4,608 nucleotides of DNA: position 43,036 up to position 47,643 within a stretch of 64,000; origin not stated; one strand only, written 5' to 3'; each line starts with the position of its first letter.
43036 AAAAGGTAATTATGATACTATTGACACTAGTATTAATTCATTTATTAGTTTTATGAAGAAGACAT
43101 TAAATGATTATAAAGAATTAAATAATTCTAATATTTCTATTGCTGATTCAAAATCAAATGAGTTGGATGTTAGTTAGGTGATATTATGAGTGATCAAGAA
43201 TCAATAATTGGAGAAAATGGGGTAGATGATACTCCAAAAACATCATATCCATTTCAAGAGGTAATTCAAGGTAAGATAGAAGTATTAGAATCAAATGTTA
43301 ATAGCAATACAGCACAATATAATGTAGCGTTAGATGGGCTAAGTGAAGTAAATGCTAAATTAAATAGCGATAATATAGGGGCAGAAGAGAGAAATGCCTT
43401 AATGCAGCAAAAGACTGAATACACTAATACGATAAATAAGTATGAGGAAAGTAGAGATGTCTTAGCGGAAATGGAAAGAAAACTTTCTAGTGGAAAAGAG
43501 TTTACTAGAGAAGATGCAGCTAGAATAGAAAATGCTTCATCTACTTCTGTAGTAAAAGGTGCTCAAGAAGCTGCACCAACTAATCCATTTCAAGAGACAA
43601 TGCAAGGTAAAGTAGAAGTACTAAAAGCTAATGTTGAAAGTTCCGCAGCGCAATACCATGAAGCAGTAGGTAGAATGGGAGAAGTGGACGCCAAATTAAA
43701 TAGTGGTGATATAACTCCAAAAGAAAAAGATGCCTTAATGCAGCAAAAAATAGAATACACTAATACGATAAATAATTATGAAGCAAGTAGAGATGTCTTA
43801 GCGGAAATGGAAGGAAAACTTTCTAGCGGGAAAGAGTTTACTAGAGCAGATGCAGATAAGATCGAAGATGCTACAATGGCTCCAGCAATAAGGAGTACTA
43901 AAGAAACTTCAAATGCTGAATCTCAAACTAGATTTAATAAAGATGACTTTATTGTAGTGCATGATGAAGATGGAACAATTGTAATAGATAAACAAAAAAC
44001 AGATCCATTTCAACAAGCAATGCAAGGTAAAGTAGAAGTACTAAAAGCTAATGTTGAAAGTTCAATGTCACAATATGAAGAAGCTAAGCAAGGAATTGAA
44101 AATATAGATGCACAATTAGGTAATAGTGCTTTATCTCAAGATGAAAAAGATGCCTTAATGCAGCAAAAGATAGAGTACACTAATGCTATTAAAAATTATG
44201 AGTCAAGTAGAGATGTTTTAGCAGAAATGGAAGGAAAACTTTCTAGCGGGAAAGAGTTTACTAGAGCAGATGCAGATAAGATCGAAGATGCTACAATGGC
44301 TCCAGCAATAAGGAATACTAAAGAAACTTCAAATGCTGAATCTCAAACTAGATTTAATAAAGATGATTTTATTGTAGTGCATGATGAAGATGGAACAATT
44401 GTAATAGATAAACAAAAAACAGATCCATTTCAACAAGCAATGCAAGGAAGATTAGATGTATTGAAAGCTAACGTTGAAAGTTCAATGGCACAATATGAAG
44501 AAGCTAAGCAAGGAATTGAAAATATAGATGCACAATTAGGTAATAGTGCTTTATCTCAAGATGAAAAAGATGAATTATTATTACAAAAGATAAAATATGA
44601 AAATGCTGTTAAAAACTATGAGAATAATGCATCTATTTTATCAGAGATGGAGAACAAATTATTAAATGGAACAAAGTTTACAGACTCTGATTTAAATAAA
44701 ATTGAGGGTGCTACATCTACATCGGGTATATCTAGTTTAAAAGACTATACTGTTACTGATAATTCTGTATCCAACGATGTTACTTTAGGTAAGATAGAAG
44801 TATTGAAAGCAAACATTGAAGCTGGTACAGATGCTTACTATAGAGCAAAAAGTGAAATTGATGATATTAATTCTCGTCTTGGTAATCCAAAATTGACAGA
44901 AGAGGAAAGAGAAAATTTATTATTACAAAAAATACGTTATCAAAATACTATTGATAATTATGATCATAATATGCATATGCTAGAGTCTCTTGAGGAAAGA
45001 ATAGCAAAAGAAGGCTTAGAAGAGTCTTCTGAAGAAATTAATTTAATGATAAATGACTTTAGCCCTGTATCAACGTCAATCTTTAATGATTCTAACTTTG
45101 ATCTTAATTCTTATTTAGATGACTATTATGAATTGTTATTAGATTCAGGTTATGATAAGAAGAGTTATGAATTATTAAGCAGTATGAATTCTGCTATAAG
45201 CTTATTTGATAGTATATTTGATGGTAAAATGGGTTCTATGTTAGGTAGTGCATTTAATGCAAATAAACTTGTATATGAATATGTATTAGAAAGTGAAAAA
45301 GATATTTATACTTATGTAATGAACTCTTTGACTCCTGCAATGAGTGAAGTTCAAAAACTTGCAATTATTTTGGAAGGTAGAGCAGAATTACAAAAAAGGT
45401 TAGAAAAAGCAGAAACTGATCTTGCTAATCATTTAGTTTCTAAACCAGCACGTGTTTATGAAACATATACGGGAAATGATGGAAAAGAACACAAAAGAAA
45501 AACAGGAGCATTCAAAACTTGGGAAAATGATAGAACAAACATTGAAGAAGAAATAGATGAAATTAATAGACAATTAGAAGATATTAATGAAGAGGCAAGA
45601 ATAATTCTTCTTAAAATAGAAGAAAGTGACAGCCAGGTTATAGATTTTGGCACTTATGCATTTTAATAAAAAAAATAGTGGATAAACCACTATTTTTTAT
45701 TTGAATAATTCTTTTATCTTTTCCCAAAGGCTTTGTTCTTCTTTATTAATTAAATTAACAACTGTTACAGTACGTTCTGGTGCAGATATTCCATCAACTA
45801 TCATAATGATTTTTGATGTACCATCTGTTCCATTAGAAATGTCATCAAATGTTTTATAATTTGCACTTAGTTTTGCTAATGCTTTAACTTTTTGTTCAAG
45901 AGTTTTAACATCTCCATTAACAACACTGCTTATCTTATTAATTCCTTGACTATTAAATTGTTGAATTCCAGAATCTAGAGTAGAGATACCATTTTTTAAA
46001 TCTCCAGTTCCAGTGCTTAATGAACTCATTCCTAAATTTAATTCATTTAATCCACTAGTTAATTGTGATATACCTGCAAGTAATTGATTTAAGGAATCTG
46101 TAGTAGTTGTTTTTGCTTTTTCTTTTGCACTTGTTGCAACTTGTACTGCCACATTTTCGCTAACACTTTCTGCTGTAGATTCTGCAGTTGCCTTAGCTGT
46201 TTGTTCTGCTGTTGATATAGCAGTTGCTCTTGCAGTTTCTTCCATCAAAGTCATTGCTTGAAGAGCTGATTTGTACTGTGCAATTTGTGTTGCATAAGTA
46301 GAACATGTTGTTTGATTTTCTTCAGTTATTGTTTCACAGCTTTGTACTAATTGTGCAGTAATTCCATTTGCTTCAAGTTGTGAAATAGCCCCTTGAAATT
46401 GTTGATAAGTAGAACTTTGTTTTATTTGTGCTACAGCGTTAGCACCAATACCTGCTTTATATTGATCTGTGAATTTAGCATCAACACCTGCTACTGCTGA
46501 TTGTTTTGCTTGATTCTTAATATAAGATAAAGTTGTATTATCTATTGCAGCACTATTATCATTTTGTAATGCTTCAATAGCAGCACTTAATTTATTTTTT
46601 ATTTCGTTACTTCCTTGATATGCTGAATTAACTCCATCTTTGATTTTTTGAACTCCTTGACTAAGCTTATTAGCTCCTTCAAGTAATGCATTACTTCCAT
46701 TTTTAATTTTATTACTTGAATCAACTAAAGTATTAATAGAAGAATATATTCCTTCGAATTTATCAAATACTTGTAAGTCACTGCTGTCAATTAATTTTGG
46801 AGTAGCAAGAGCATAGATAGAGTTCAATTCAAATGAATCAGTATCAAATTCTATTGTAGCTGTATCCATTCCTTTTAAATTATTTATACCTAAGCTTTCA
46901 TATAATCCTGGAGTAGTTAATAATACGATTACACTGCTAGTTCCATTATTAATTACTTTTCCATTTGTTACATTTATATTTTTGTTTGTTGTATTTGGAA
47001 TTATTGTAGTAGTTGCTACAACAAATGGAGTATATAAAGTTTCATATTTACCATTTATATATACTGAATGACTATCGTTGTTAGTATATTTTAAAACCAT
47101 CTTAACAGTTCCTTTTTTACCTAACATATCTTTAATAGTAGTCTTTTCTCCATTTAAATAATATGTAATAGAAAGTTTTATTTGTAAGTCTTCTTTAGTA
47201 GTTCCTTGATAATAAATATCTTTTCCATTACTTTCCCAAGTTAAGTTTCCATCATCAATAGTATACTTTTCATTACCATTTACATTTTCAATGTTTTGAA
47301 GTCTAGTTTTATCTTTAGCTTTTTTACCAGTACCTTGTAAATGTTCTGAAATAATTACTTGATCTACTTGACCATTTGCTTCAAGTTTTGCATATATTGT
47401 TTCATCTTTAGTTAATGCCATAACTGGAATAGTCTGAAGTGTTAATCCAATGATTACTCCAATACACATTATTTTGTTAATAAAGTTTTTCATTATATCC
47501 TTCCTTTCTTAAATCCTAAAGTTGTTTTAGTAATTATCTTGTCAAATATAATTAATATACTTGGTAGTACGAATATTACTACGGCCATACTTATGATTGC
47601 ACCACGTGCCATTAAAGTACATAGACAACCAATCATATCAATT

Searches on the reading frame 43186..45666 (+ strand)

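Call 31: search_protein_families(library=ncbifam, proteins=[window:43186-45666:+], max_evalue=0.01)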
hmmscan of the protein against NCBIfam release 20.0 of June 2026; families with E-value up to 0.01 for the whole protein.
window:43186-45666:+ (826 aa): 2 families
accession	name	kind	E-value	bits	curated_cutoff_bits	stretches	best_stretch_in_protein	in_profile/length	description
NF047481.1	lipo_LIC12587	subfamily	1.1e-13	51.1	200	2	551-611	33-91/213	LIC12587 family lipoprotein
NF047400.1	MazE_PemI_antitoxin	equivalog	7.2e-08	32.2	50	0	254-283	24-53/68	type II toxin-antitoxin system PemI/MazE family antitoxin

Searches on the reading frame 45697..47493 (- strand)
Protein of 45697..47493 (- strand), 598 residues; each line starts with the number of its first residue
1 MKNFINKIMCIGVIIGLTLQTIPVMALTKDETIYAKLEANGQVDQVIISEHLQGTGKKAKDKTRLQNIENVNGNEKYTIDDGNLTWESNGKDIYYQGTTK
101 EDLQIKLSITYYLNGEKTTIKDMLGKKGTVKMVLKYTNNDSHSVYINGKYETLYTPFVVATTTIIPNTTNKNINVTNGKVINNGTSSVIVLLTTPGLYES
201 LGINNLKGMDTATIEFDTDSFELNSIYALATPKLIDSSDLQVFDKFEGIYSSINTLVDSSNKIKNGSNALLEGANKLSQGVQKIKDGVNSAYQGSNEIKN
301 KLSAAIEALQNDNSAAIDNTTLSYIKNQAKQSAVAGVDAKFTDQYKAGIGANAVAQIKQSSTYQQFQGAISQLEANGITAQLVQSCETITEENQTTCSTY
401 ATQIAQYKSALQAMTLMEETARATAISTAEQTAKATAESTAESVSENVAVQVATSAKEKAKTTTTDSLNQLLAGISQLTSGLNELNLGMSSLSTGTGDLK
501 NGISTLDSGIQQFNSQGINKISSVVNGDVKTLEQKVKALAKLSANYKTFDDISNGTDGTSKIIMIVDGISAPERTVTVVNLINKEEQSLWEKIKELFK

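Call 31: search_protein_families(library=ncbifam, proteins=[window:45697-47493:-], max_evalue=0.01)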
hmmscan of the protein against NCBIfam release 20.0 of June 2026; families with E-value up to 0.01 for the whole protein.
window:45697-47493:- (598 aa): 1 family
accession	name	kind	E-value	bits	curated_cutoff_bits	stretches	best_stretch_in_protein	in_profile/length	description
TIGR03057.1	xxxLxxG_by_4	repeat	2e-09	37.2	18.6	0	268-294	2-28/28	X-X-X-Leu-X-X-Gly heptad repeat protein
